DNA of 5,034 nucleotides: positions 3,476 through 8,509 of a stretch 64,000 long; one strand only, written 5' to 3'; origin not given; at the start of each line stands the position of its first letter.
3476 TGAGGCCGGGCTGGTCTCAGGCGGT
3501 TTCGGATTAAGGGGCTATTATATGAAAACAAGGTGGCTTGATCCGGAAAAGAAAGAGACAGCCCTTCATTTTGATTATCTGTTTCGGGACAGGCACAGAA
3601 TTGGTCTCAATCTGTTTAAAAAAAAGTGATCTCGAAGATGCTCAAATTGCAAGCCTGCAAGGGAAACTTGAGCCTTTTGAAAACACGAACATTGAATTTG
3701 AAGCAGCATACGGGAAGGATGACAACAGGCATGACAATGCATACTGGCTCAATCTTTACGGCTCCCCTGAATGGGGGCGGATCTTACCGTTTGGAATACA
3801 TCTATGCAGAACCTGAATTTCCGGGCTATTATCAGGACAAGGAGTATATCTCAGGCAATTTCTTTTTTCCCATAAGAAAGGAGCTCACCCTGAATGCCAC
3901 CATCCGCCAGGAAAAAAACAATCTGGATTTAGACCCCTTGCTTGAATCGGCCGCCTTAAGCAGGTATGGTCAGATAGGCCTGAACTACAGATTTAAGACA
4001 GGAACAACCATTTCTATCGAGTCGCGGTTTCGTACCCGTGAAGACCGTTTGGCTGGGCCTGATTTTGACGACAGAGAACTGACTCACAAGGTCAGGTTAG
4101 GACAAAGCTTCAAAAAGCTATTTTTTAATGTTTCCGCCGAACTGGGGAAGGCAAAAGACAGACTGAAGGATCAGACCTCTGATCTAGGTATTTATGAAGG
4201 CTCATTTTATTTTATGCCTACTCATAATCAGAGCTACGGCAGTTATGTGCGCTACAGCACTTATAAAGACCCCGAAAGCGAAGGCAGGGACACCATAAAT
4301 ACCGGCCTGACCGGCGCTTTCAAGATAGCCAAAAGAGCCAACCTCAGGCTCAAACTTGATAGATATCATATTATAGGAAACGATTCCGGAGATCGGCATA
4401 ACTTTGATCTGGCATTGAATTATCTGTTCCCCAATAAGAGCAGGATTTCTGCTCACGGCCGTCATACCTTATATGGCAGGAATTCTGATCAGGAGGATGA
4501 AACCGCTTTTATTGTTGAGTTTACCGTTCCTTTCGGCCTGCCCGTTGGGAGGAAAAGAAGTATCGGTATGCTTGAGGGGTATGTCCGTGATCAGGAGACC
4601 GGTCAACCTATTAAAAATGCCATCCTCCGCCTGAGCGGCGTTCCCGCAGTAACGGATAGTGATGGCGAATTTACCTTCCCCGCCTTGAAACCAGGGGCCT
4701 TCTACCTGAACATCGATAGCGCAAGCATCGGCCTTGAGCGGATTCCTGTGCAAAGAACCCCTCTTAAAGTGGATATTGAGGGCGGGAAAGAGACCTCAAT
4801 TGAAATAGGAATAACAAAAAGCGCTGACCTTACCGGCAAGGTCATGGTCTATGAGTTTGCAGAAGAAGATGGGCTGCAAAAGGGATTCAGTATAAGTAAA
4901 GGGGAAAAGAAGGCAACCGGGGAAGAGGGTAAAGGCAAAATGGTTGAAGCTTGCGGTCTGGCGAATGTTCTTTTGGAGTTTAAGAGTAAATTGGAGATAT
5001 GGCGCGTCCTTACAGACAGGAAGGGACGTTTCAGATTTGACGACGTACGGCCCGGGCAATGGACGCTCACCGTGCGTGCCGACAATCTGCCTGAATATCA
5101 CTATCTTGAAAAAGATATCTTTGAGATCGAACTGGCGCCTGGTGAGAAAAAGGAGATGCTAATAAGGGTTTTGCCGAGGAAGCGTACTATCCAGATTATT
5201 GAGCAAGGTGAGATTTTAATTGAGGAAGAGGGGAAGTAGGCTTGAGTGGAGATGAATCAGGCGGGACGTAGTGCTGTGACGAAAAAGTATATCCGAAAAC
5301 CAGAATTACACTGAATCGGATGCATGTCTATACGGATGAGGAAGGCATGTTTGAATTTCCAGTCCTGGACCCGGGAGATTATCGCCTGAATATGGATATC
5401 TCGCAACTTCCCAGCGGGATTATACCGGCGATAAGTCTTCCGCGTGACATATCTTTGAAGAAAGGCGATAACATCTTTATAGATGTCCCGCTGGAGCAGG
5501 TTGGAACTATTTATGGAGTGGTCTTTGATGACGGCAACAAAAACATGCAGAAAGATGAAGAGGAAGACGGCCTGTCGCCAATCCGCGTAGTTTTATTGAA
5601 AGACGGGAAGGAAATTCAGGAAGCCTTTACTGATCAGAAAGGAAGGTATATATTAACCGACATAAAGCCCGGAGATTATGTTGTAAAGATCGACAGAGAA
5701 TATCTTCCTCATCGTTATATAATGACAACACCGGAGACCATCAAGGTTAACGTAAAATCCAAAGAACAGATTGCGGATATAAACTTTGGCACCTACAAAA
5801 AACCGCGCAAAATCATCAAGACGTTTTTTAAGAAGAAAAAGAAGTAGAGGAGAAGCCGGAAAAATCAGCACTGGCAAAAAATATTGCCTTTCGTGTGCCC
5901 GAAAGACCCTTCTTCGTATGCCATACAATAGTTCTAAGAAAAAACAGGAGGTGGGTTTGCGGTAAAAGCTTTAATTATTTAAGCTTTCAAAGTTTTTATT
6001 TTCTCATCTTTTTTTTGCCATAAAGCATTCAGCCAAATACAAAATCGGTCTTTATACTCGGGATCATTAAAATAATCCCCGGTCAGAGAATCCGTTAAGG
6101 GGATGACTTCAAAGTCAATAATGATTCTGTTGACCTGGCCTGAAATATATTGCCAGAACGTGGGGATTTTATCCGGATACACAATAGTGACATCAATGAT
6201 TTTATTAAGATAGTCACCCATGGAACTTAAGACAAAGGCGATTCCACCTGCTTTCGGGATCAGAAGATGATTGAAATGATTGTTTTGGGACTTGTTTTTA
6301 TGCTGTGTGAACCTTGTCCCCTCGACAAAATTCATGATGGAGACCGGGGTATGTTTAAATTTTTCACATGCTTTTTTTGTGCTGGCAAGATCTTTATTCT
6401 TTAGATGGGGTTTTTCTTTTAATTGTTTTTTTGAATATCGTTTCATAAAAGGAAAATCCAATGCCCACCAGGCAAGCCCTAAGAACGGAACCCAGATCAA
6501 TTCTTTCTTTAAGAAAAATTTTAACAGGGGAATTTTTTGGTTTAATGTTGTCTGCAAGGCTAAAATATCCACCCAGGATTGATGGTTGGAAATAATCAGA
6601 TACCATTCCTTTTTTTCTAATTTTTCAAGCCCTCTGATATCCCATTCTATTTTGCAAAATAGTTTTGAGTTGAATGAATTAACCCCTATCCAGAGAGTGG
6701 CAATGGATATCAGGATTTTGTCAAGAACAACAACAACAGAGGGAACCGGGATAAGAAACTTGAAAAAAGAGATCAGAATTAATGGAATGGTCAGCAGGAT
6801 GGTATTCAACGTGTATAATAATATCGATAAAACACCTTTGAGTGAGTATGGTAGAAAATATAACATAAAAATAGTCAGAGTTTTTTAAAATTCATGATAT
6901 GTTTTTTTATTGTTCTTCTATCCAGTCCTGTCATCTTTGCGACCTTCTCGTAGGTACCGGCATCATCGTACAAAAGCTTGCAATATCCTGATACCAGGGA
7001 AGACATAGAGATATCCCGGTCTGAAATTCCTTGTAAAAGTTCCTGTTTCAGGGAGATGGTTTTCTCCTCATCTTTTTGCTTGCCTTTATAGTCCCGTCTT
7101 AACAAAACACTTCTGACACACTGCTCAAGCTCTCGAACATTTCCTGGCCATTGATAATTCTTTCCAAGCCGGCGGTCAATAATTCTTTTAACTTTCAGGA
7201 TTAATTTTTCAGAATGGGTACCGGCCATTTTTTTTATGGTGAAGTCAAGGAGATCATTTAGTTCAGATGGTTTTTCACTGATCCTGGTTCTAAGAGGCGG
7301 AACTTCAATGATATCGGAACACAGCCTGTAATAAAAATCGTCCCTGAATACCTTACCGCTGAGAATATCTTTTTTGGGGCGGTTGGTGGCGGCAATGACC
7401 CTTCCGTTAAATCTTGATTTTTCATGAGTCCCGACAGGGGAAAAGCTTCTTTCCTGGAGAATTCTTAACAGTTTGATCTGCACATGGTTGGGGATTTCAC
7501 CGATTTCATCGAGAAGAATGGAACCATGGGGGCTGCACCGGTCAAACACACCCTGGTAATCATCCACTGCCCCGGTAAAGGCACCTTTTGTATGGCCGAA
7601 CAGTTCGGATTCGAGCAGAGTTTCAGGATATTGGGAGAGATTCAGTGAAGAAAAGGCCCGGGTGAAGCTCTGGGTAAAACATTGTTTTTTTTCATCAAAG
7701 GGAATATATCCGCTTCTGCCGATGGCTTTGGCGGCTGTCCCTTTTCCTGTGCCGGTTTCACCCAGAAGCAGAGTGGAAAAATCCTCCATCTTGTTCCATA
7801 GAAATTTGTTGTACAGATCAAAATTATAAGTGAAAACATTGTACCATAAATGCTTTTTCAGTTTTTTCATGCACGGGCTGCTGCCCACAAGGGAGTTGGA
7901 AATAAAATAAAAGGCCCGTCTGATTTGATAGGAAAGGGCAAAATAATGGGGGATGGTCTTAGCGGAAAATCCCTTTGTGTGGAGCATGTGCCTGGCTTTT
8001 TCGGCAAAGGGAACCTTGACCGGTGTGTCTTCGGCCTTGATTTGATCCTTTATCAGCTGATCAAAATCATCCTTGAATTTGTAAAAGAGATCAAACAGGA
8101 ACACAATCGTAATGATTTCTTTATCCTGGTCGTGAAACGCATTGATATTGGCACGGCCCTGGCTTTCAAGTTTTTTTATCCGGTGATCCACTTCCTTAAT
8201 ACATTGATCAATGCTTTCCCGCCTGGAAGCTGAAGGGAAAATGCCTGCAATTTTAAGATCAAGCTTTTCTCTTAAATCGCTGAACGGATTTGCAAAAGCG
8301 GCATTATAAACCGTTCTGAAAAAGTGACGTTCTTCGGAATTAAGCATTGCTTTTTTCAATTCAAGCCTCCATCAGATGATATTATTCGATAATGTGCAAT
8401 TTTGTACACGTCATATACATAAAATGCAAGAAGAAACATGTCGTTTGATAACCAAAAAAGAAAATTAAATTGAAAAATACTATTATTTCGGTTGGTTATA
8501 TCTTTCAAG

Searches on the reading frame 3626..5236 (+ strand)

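Call 36: search_protein_families(library=pfam, proteins=[window:3626-5236:+], max_evalue=0.000001)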
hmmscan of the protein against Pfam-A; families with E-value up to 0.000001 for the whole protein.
window:3626-5236:+ (537 aa): 2 families
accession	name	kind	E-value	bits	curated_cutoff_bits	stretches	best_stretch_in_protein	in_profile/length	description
PF13620.12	CarboxypepD_reg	-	6.9e-16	58.8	32.3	1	316-366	2-57/82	Carboxypeptidase regulatory-like domain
PF13715.12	CarbopepD_reg_2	-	7e-08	32.8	32.2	0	317-367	2-54/88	CarboxypepD_reg-like domain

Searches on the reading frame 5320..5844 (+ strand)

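Call 36: search_protein_families(library=pfam, proteins=[window:5320-5844:+], max_evalue=0.000001)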
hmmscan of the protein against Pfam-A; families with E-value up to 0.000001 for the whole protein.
window:5320-5844:+ (175 aa): 3 families
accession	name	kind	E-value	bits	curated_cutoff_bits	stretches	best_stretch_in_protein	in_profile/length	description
PF17210.9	SdrD_B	-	1.8e-15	57.5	29.7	1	66-139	5-76/112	SdrD B-like domain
PF13620.12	CarboxypepD_reg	-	4.6e-10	40.2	32.3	0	79-133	8-64/82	Carboxypeptidase regulatory-like domain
PF17802.7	SpaA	-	2.7e-08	34.3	23.1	0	79-156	9-87/91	Prealbumin-like fold domain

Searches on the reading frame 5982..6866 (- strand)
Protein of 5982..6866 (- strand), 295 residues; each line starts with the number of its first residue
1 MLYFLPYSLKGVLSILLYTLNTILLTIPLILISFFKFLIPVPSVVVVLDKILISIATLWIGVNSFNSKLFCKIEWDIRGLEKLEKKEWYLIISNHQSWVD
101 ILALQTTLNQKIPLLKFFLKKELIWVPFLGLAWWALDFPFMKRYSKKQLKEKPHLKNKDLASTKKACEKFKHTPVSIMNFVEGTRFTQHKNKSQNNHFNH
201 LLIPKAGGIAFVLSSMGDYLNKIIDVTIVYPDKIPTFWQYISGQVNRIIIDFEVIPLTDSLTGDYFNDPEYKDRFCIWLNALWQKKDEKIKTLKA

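Call 36: search_protein_families(library=pfam, proteins=[window:5982-6866:-], max_evalue=0.000001)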
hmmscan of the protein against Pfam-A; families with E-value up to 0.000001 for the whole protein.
window:5982-6866:- (295 aa): 1 family
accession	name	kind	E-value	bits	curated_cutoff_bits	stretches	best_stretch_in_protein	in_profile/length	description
PF01553.26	Acyltransferase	-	8.8e-16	58.4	23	1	77-227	4-128/132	Acyltransferase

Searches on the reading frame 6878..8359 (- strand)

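Call 36: search_protein_families(library=pfam, proteins=[window:6878-8359:-], max_evalue=0.000001)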
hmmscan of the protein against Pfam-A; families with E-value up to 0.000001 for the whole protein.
window:6878-8359:- (494 aa): 1 family
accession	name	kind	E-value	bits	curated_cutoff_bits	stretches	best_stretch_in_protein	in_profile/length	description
PF00158.32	Sigma54_activat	-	2.3e-41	141.7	20.2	1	192-347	21-163/168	Sigma-54 interaction domain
